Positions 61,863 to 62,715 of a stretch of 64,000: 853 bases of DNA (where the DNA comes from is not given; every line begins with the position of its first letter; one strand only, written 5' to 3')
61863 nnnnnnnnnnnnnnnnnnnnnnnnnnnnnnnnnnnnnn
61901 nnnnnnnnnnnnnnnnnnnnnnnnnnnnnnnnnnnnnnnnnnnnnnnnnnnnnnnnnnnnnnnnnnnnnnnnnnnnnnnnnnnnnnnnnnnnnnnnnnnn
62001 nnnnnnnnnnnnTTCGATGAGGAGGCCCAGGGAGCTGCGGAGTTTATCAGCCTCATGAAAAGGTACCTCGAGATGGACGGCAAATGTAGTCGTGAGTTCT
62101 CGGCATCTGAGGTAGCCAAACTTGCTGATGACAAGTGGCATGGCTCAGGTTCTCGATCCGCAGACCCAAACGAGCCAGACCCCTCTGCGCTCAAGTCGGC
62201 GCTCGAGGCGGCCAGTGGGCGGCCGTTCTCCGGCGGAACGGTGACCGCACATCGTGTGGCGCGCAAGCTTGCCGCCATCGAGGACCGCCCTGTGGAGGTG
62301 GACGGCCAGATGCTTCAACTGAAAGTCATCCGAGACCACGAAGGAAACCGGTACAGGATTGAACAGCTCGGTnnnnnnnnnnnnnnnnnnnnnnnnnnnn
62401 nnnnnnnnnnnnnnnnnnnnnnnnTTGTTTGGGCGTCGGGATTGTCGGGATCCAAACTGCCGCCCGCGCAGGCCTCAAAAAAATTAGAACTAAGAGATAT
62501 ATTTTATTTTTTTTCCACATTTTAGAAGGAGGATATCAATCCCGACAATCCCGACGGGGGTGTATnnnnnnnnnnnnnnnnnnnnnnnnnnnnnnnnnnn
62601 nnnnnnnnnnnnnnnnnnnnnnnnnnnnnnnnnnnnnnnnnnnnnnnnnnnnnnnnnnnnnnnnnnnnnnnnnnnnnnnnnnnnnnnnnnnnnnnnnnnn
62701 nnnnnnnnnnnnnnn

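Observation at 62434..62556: Iteron-like 18-bp perfect inverted repeat around an AT-rich core directly after the primase-helicase gene: candidate origin of replication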

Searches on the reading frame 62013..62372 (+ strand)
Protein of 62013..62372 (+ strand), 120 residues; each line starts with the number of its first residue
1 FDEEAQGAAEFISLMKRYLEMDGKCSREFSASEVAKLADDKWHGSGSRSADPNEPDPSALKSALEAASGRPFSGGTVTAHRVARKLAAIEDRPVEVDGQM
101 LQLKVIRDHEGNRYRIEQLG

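Call 99: predict_structure(alignment_id=A4)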
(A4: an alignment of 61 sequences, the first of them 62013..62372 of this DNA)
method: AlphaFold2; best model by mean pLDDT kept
length: 120 residues; sequences in the alignment: 61
mean_pLDDT: 91.6   pTM: 0.85
mean pLDDT of the five models: 91.6, 91.1, 90.3, 90.3, 89.8
residues with pLDDT >= 90: 92; 70-90: 19; 50-70: 9; < 50: 0
segments of 3 or more residues with pLDDT < 50: none
pLDDT, mean of each block of 10 residues (from residue 1): 94 96 88 93 66 91 97 94 97 97 94 94
secondary structure, 60 per line:
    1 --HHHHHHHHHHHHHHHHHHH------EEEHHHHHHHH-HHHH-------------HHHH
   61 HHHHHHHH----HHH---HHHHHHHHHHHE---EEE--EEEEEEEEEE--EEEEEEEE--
elements in order: H3-21 E28-30 H31-38 H40-43 H57-68 H79-89 E94-96 E99-108 E111-118

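Call 102: fold_search(model_id=the predicted structure, library=pdb)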
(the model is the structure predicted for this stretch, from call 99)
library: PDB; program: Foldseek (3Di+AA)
matches with E <= 10: 283; with E <= 0.001: 0
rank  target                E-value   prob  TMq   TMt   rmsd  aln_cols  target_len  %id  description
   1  4hh3_A                8.9e-01  0.12  0.21  0.12   9.5        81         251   12  Structure of the AppA-PpsR2 core complex from Rb. sphaeroides (released 2013-06-05)
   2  8u64_A                9.4e-01  0.14  0.22  0.07   9.4        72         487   10  Cryo-EM structure of PsBphP in Pfr state, medial PSM only (released 2024-08-21)
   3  4l9f                  1.2e+00  0.10  0.21  0.22   9.6        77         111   13  Structure of a SeMet derivative of PpsR Q-PAS1 from Rb. sphaeroides (released 2014-02-12)
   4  8u62_B                1.4e+00  0.11  0.22  0.07   9.0        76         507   16  Cryo-EM structure of PsBphP in Pfr state, Dimer of Dimers FL (released 2024-08-21)
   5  2xep_A                1.4e+00  0.06  0.20  0.08   7.9        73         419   22  Structural and mechanistic studies on a cephalosporin esterase from the clavulanic acid biosynthesis pathway (released 2011-06-29)
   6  8u8z_A                1.4e+00  0.12  0.23  0.07   8.7        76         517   14  Cryo-EM structure of PsBphP in Pr state, extended DHp (released 2024-08-21)
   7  7yrt_A                1.4e+00  0.11  0.21  0.22   7.0        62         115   14  Crystal structure of PAS like domain of FlrB, the histidine kinase involved in flagellar synthesis of Vibrio cholerae (released 2022-10-05)
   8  8u65_A                1.4e+00  0.11  0.22  0.07   8.7        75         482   15  Cryo-EM structure of PsBphP in Pfr state, splayed PSM only (released 2024-08-21)
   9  8u8z_B                1.5e+00  0.12  0.23  0.07   8.7        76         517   14  Cryo-EM structure of PsBphP in Pr state, extended DHp (released 2024-08-21)
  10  4hh2_A                1.5e+00  0.10  0.22  0.08   9.9        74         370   14  Structure of PpsR without the HTH motif from Rb. sphaeroides (released 2013-06-05)
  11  2jhe_A                1.5e+00  0.08  0.21  0.14   8.9        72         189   11  N-terminal domain of TyrR transcription factor (residues 1 - 190) (released 2008-06-24)
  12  8u63_A                1.6e+00  0.12  0.23  0.07   9.0        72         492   11  Cryo-EM structure of PsBphP in Pfr state, Dimer of Dimers PSM only (released 2024-08-21)
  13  8u4x_A                1.6e+00  0.11  0.23  0.07   8.6        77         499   10  Cryo-EM structure of PsBphP in Pr state (released 2024-08-21)
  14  8u4x_B                1.6e+00  0.11  0.23  0.07   8.6        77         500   10  Cryo-EM structure of PsBphP in Pr state (released 2024-08-21)
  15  2jhe_C                1.6e+00  0.09  0.20  0.14   8.6        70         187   14  N-terminal domain of TyrR transcription factor (residues 1 - 190) (released 2008-06-24)
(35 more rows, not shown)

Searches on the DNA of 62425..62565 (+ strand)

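Call 111: search_dna_similar(query=window:62425-62565:+, collection=plasmids, mode=distant, max_evalue=0.01, max_rows=10)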
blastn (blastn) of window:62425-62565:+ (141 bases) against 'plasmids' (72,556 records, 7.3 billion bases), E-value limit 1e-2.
No match.
